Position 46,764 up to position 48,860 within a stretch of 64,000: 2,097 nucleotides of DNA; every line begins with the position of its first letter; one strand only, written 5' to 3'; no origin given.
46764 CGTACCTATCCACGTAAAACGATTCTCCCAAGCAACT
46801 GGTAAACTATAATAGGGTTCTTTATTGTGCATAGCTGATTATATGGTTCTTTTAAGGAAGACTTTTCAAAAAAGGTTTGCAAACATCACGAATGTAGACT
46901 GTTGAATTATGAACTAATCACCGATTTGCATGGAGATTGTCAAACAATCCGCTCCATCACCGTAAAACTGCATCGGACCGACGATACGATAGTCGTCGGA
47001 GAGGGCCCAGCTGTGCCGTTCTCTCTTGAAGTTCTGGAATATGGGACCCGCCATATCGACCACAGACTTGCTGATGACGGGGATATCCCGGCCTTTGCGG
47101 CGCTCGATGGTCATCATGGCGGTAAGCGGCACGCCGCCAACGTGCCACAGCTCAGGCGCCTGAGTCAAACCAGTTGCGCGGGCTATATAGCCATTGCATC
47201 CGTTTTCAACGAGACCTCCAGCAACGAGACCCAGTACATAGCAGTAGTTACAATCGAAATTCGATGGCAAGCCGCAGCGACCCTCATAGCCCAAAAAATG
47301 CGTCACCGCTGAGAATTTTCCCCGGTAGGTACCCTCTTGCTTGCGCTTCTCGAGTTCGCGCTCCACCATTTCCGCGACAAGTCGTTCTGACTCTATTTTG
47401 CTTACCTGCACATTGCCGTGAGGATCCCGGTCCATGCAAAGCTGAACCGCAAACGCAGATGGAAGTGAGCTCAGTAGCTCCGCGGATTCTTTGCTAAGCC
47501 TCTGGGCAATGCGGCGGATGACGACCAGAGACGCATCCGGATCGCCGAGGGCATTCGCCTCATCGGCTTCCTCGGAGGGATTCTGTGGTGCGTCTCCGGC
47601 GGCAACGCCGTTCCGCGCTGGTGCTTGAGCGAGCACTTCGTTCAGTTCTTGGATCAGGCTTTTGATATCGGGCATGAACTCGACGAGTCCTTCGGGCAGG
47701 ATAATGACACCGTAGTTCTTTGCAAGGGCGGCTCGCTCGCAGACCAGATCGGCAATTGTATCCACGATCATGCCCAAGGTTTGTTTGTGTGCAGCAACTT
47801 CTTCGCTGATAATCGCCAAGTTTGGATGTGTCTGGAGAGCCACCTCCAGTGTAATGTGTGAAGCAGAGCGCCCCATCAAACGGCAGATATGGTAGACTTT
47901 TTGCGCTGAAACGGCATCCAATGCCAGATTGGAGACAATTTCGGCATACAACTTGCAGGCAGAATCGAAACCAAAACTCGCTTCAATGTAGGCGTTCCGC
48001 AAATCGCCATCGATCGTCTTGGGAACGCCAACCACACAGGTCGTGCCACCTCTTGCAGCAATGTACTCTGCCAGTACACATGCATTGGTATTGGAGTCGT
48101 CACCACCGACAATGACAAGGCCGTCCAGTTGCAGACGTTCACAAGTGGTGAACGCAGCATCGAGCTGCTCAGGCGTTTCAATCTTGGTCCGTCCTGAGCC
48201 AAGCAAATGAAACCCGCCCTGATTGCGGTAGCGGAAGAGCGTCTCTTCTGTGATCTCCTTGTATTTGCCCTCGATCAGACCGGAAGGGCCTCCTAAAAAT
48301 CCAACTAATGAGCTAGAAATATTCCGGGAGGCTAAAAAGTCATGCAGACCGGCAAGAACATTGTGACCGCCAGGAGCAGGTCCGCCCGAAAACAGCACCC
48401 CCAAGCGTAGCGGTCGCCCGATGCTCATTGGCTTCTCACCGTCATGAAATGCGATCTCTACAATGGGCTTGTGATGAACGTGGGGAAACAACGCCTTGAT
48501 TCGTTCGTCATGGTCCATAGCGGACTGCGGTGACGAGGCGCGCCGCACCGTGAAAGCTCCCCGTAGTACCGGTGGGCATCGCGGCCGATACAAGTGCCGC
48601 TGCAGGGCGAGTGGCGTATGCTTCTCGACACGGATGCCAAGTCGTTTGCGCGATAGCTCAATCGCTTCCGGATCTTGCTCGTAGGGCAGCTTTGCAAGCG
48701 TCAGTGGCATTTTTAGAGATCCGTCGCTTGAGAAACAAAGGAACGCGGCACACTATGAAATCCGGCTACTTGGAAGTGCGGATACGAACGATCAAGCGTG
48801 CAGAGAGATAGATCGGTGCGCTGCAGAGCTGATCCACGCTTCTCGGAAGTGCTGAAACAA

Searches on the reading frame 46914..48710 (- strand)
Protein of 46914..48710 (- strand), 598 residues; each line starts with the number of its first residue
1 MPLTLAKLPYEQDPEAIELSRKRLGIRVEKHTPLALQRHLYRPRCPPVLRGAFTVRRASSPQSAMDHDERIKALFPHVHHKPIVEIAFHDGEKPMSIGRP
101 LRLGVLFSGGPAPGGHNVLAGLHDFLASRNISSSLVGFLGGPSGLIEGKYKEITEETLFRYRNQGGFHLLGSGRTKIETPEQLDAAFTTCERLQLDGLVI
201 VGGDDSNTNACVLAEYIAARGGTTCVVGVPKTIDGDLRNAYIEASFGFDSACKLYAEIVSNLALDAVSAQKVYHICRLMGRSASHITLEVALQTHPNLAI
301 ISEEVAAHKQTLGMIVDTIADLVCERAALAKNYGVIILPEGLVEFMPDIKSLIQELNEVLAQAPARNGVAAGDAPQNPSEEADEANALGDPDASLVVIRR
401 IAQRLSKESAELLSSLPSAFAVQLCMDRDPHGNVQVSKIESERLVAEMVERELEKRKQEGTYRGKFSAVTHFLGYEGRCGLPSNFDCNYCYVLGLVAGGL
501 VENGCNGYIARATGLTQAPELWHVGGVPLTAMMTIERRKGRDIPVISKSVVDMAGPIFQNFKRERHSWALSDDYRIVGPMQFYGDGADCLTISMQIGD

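Call 4: search_protein_families(library=pfam, proteins=[window:46914-48710:-])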
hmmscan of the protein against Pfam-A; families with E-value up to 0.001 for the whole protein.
window:46914-48710:- (598 aa): 1 family
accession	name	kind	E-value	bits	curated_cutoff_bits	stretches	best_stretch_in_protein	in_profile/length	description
PF00365.25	PFK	-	2.9e-36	125.7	30.9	1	102-355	1-238/277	Phosphofructokinase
